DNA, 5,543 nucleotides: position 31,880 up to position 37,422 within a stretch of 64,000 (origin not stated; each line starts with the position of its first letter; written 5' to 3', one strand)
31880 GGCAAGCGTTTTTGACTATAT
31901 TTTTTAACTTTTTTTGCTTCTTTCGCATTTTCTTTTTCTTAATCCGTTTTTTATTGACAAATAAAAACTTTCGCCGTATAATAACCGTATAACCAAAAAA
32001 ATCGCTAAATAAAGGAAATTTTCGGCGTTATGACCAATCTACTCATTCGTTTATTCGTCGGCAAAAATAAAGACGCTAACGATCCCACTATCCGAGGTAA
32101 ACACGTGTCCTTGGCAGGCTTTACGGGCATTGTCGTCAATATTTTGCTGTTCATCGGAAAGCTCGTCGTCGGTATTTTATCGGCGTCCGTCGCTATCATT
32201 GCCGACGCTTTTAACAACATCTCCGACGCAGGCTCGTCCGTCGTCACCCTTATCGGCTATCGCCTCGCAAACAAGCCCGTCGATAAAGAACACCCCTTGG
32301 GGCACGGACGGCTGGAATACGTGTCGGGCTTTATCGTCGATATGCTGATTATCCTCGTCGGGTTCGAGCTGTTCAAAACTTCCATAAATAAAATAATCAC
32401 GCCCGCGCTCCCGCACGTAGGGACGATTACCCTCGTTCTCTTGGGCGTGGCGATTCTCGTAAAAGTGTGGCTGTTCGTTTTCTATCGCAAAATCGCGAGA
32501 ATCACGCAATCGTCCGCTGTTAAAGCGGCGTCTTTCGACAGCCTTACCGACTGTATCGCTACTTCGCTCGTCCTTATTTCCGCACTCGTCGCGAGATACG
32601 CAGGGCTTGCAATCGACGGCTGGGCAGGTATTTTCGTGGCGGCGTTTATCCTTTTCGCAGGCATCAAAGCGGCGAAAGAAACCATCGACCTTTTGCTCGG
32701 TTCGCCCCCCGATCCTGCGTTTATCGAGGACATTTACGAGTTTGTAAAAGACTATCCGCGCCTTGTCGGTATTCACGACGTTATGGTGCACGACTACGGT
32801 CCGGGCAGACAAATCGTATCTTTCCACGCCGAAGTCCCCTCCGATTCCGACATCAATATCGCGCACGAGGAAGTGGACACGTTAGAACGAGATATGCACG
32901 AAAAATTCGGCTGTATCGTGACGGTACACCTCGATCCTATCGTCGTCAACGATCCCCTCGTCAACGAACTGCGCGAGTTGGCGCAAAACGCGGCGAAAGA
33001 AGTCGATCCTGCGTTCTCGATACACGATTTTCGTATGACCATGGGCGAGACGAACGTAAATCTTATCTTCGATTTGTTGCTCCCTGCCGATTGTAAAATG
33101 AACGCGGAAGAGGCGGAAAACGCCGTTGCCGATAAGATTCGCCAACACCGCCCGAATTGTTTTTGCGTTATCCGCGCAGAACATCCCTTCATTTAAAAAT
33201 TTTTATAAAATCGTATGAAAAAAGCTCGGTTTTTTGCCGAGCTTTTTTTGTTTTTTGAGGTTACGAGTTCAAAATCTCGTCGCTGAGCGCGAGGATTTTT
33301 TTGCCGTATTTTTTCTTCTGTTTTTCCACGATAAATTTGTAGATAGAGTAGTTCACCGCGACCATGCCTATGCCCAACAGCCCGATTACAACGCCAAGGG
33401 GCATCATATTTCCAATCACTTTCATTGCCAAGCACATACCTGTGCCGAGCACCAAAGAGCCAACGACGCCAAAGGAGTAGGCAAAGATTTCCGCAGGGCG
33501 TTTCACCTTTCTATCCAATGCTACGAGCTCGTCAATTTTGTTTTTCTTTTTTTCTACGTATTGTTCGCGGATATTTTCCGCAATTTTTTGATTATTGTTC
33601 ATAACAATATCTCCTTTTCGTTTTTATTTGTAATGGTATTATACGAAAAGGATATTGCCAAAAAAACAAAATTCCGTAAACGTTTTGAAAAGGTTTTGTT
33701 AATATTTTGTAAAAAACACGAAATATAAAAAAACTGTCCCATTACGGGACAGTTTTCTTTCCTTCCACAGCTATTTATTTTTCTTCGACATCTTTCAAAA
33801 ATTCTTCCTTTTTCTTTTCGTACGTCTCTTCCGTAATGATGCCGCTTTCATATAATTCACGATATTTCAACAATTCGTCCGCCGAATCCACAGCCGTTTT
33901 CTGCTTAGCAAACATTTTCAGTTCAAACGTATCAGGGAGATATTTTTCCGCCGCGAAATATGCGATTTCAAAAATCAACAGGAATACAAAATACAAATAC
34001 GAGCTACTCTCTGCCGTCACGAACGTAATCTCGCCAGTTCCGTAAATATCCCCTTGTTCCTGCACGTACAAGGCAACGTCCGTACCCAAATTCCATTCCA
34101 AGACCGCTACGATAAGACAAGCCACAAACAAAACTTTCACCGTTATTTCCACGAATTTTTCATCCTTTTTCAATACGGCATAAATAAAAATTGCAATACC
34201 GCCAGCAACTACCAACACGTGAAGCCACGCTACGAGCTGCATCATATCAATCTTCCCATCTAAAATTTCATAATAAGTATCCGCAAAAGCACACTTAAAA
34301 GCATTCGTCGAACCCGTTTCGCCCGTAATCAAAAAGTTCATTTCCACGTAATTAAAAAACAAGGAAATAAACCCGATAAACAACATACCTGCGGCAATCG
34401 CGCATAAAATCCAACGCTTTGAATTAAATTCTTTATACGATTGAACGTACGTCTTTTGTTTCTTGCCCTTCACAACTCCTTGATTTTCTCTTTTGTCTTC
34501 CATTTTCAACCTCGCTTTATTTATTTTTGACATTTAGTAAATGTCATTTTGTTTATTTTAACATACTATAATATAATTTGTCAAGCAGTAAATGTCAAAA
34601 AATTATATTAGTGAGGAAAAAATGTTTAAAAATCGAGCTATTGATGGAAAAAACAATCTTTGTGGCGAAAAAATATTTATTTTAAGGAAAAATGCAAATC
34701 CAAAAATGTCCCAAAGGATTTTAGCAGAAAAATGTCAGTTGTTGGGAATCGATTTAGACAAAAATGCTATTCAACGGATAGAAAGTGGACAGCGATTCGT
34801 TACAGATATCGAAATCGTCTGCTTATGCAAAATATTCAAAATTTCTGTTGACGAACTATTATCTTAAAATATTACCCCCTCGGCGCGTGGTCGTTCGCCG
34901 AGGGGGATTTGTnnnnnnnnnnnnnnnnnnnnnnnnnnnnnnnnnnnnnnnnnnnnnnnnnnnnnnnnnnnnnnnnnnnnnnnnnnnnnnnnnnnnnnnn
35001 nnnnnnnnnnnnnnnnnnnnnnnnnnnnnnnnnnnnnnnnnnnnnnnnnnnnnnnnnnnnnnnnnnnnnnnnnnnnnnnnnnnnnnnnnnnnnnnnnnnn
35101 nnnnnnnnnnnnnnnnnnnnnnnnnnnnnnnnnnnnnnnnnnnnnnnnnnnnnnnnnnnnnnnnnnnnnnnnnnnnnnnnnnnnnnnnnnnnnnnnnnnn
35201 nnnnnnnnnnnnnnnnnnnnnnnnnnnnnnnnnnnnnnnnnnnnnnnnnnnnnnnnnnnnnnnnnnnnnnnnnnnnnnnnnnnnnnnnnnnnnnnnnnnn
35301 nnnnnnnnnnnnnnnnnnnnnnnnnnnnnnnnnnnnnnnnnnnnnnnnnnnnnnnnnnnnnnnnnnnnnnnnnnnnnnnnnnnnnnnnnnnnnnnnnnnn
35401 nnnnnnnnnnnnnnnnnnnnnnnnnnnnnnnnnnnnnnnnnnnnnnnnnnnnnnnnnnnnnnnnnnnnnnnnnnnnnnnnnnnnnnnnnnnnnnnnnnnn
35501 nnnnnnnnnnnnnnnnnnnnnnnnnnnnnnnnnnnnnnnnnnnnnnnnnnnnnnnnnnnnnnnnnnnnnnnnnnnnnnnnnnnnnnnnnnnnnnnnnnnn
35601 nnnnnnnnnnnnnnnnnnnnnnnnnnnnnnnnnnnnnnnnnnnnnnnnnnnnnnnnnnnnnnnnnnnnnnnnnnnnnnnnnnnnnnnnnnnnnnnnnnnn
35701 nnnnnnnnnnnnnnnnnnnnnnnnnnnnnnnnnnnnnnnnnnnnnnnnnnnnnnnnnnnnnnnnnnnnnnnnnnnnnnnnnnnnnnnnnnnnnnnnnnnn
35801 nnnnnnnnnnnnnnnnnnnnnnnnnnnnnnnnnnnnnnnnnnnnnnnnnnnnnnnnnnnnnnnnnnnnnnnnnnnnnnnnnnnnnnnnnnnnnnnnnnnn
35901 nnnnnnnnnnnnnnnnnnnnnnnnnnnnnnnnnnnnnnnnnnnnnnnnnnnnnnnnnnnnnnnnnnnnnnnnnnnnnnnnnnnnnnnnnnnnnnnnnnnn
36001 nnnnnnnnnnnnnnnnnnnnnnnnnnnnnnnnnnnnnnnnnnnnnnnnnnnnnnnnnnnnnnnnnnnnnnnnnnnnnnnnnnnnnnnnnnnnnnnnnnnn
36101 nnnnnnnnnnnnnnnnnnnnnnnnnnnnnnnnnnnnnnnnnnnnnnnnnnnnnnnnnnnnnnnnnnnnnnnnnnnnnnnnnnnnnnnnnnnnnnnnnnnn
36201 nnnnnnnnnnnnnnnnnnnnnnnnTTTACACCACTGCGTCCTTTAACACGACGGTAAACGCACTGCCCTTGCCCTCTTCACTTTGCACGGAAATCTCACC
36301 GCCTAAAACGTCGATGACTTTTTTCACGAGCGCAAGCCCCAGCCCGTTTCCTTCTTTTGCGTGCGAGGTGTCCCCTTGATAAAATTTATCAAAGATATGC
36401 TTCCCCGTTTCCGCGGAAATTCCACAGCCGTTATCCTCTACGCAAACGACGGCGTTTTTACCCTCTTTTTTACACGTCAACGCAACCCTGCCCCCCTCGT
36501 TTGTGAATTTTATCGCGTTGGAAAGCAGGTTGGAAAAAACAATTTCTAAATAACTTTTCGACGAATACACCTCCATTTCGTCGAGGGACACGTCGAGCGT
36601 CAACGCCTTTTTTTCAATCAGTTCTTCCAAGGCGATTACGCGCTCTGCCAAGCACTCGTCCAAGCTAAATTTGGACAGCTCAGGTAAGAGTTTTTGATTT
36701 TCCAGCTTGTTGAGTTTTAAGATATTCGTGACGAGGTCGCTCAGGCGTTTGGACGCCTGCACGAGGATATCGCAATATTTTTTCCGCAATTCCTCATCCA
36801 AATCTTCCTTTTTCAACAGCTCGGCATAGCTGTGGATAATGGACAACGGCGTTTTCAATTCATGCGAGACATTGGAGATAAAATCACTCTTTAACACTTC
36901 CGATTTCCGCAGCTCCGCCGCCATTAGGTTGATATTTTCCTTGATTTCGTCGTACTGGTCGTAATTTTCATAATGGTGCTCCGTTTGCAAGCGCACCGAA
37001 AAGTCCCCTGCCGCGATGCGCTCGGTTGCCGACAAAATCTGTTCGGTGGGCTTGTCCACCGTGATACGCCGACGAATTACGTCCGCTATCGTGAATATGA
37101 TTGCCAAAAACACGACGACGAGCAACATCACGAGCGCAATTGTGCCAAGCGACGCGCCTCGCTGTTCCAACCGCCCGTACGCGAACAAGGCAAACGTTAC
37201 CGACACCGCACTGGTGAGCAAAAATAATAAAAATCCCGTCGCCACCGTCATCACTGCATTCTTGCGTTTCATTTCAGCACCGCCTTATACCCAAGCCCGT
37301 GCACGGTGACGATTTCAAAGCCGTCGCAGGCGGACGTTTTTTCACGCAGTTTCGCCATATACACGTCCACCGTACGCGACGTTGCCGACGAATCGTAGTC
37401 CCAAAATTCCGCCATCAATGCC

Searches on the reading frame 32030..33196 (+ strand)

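Call 39: search_protein_families(library=pfam, proteins=[window:32030-33196:+], max_evalue=0.00001)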
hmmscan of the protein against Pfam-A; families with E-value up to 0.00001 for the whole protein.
window:32030-33196:+ (388 aa): 2 families
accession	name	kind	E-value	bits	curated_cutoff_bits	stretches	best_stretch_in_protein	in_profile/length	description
PF01545.26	Cation_efflux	-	2.6e-42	145.3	26.6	1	33-223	4-198/198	Cation efflux family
PF16916.11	ZT_dimer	-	9e-14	51.7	26.7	1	227-303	1-77/78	Dimerisation domain of Zinc Transporter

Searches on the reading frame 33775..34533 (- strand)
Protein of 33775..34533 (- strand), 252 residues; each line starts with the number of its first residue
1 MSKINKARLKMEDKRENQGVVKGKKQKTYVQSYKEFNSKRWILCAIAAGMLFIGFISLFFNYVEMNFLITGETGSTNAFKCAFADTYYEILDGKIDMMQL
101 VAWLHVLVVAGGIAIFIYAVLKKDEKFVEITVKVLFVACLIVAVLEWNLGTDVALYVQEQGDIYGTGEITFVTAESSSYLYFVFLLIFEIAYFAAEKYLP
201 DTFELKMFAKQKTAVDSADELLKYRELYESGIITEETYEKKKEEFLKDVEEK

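Call 39: search_protein_families(library=pfam, proteins=[window:33775-34533:-], max_evalue=0.00001)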
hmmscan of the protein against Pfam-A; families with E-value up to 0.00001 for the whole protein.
window:33775-34533:- (252 aa): 1 family
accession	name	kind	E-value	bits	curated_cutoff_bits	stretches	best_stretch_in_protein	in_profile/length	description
PF09851.14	SHOCT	-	8.4e-07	29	27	1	219-244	1-26/28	Short C-terminal domain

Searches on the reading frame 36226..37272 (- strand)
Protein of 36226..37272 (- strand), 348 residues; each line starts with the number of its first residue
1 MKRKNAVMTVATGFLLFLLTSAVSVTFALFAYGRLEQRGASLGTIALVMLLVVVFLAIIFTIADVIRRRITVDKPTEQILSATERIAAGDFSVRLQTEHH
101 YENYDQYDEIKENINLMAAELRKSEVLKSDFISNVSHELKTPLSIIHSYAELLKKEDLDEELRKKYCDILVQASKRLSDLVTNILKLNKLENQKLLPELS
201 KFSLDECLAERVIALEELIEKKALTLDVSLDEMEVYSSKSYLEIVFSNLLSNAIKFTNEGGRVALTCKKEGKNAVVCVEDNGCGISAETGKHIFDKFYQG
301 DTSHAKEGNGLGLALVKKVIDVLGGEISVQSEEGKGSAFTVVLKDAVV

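Call 39: search_protein_families(library=pfam, proteins=[window:36226-37272:-], max_evalue=0.00001)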
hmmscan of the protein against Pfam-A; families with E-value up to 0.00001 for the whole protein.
window:36226-37272:- (348 aa): 2 families
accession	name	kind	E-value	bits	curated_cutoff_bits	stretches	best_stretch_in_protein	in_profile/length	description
PF02518.31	HATPase_c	-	2.9e-28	99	26.4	1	242-345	6-109/111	Histidine kinase-, DNA gyrase B-, and HSP90-like ATPase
PF00512.31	HisKA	-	9.2e-17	61.3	26.9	1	128-192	2-65/66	His Kinase A (phospho-acceptor) domain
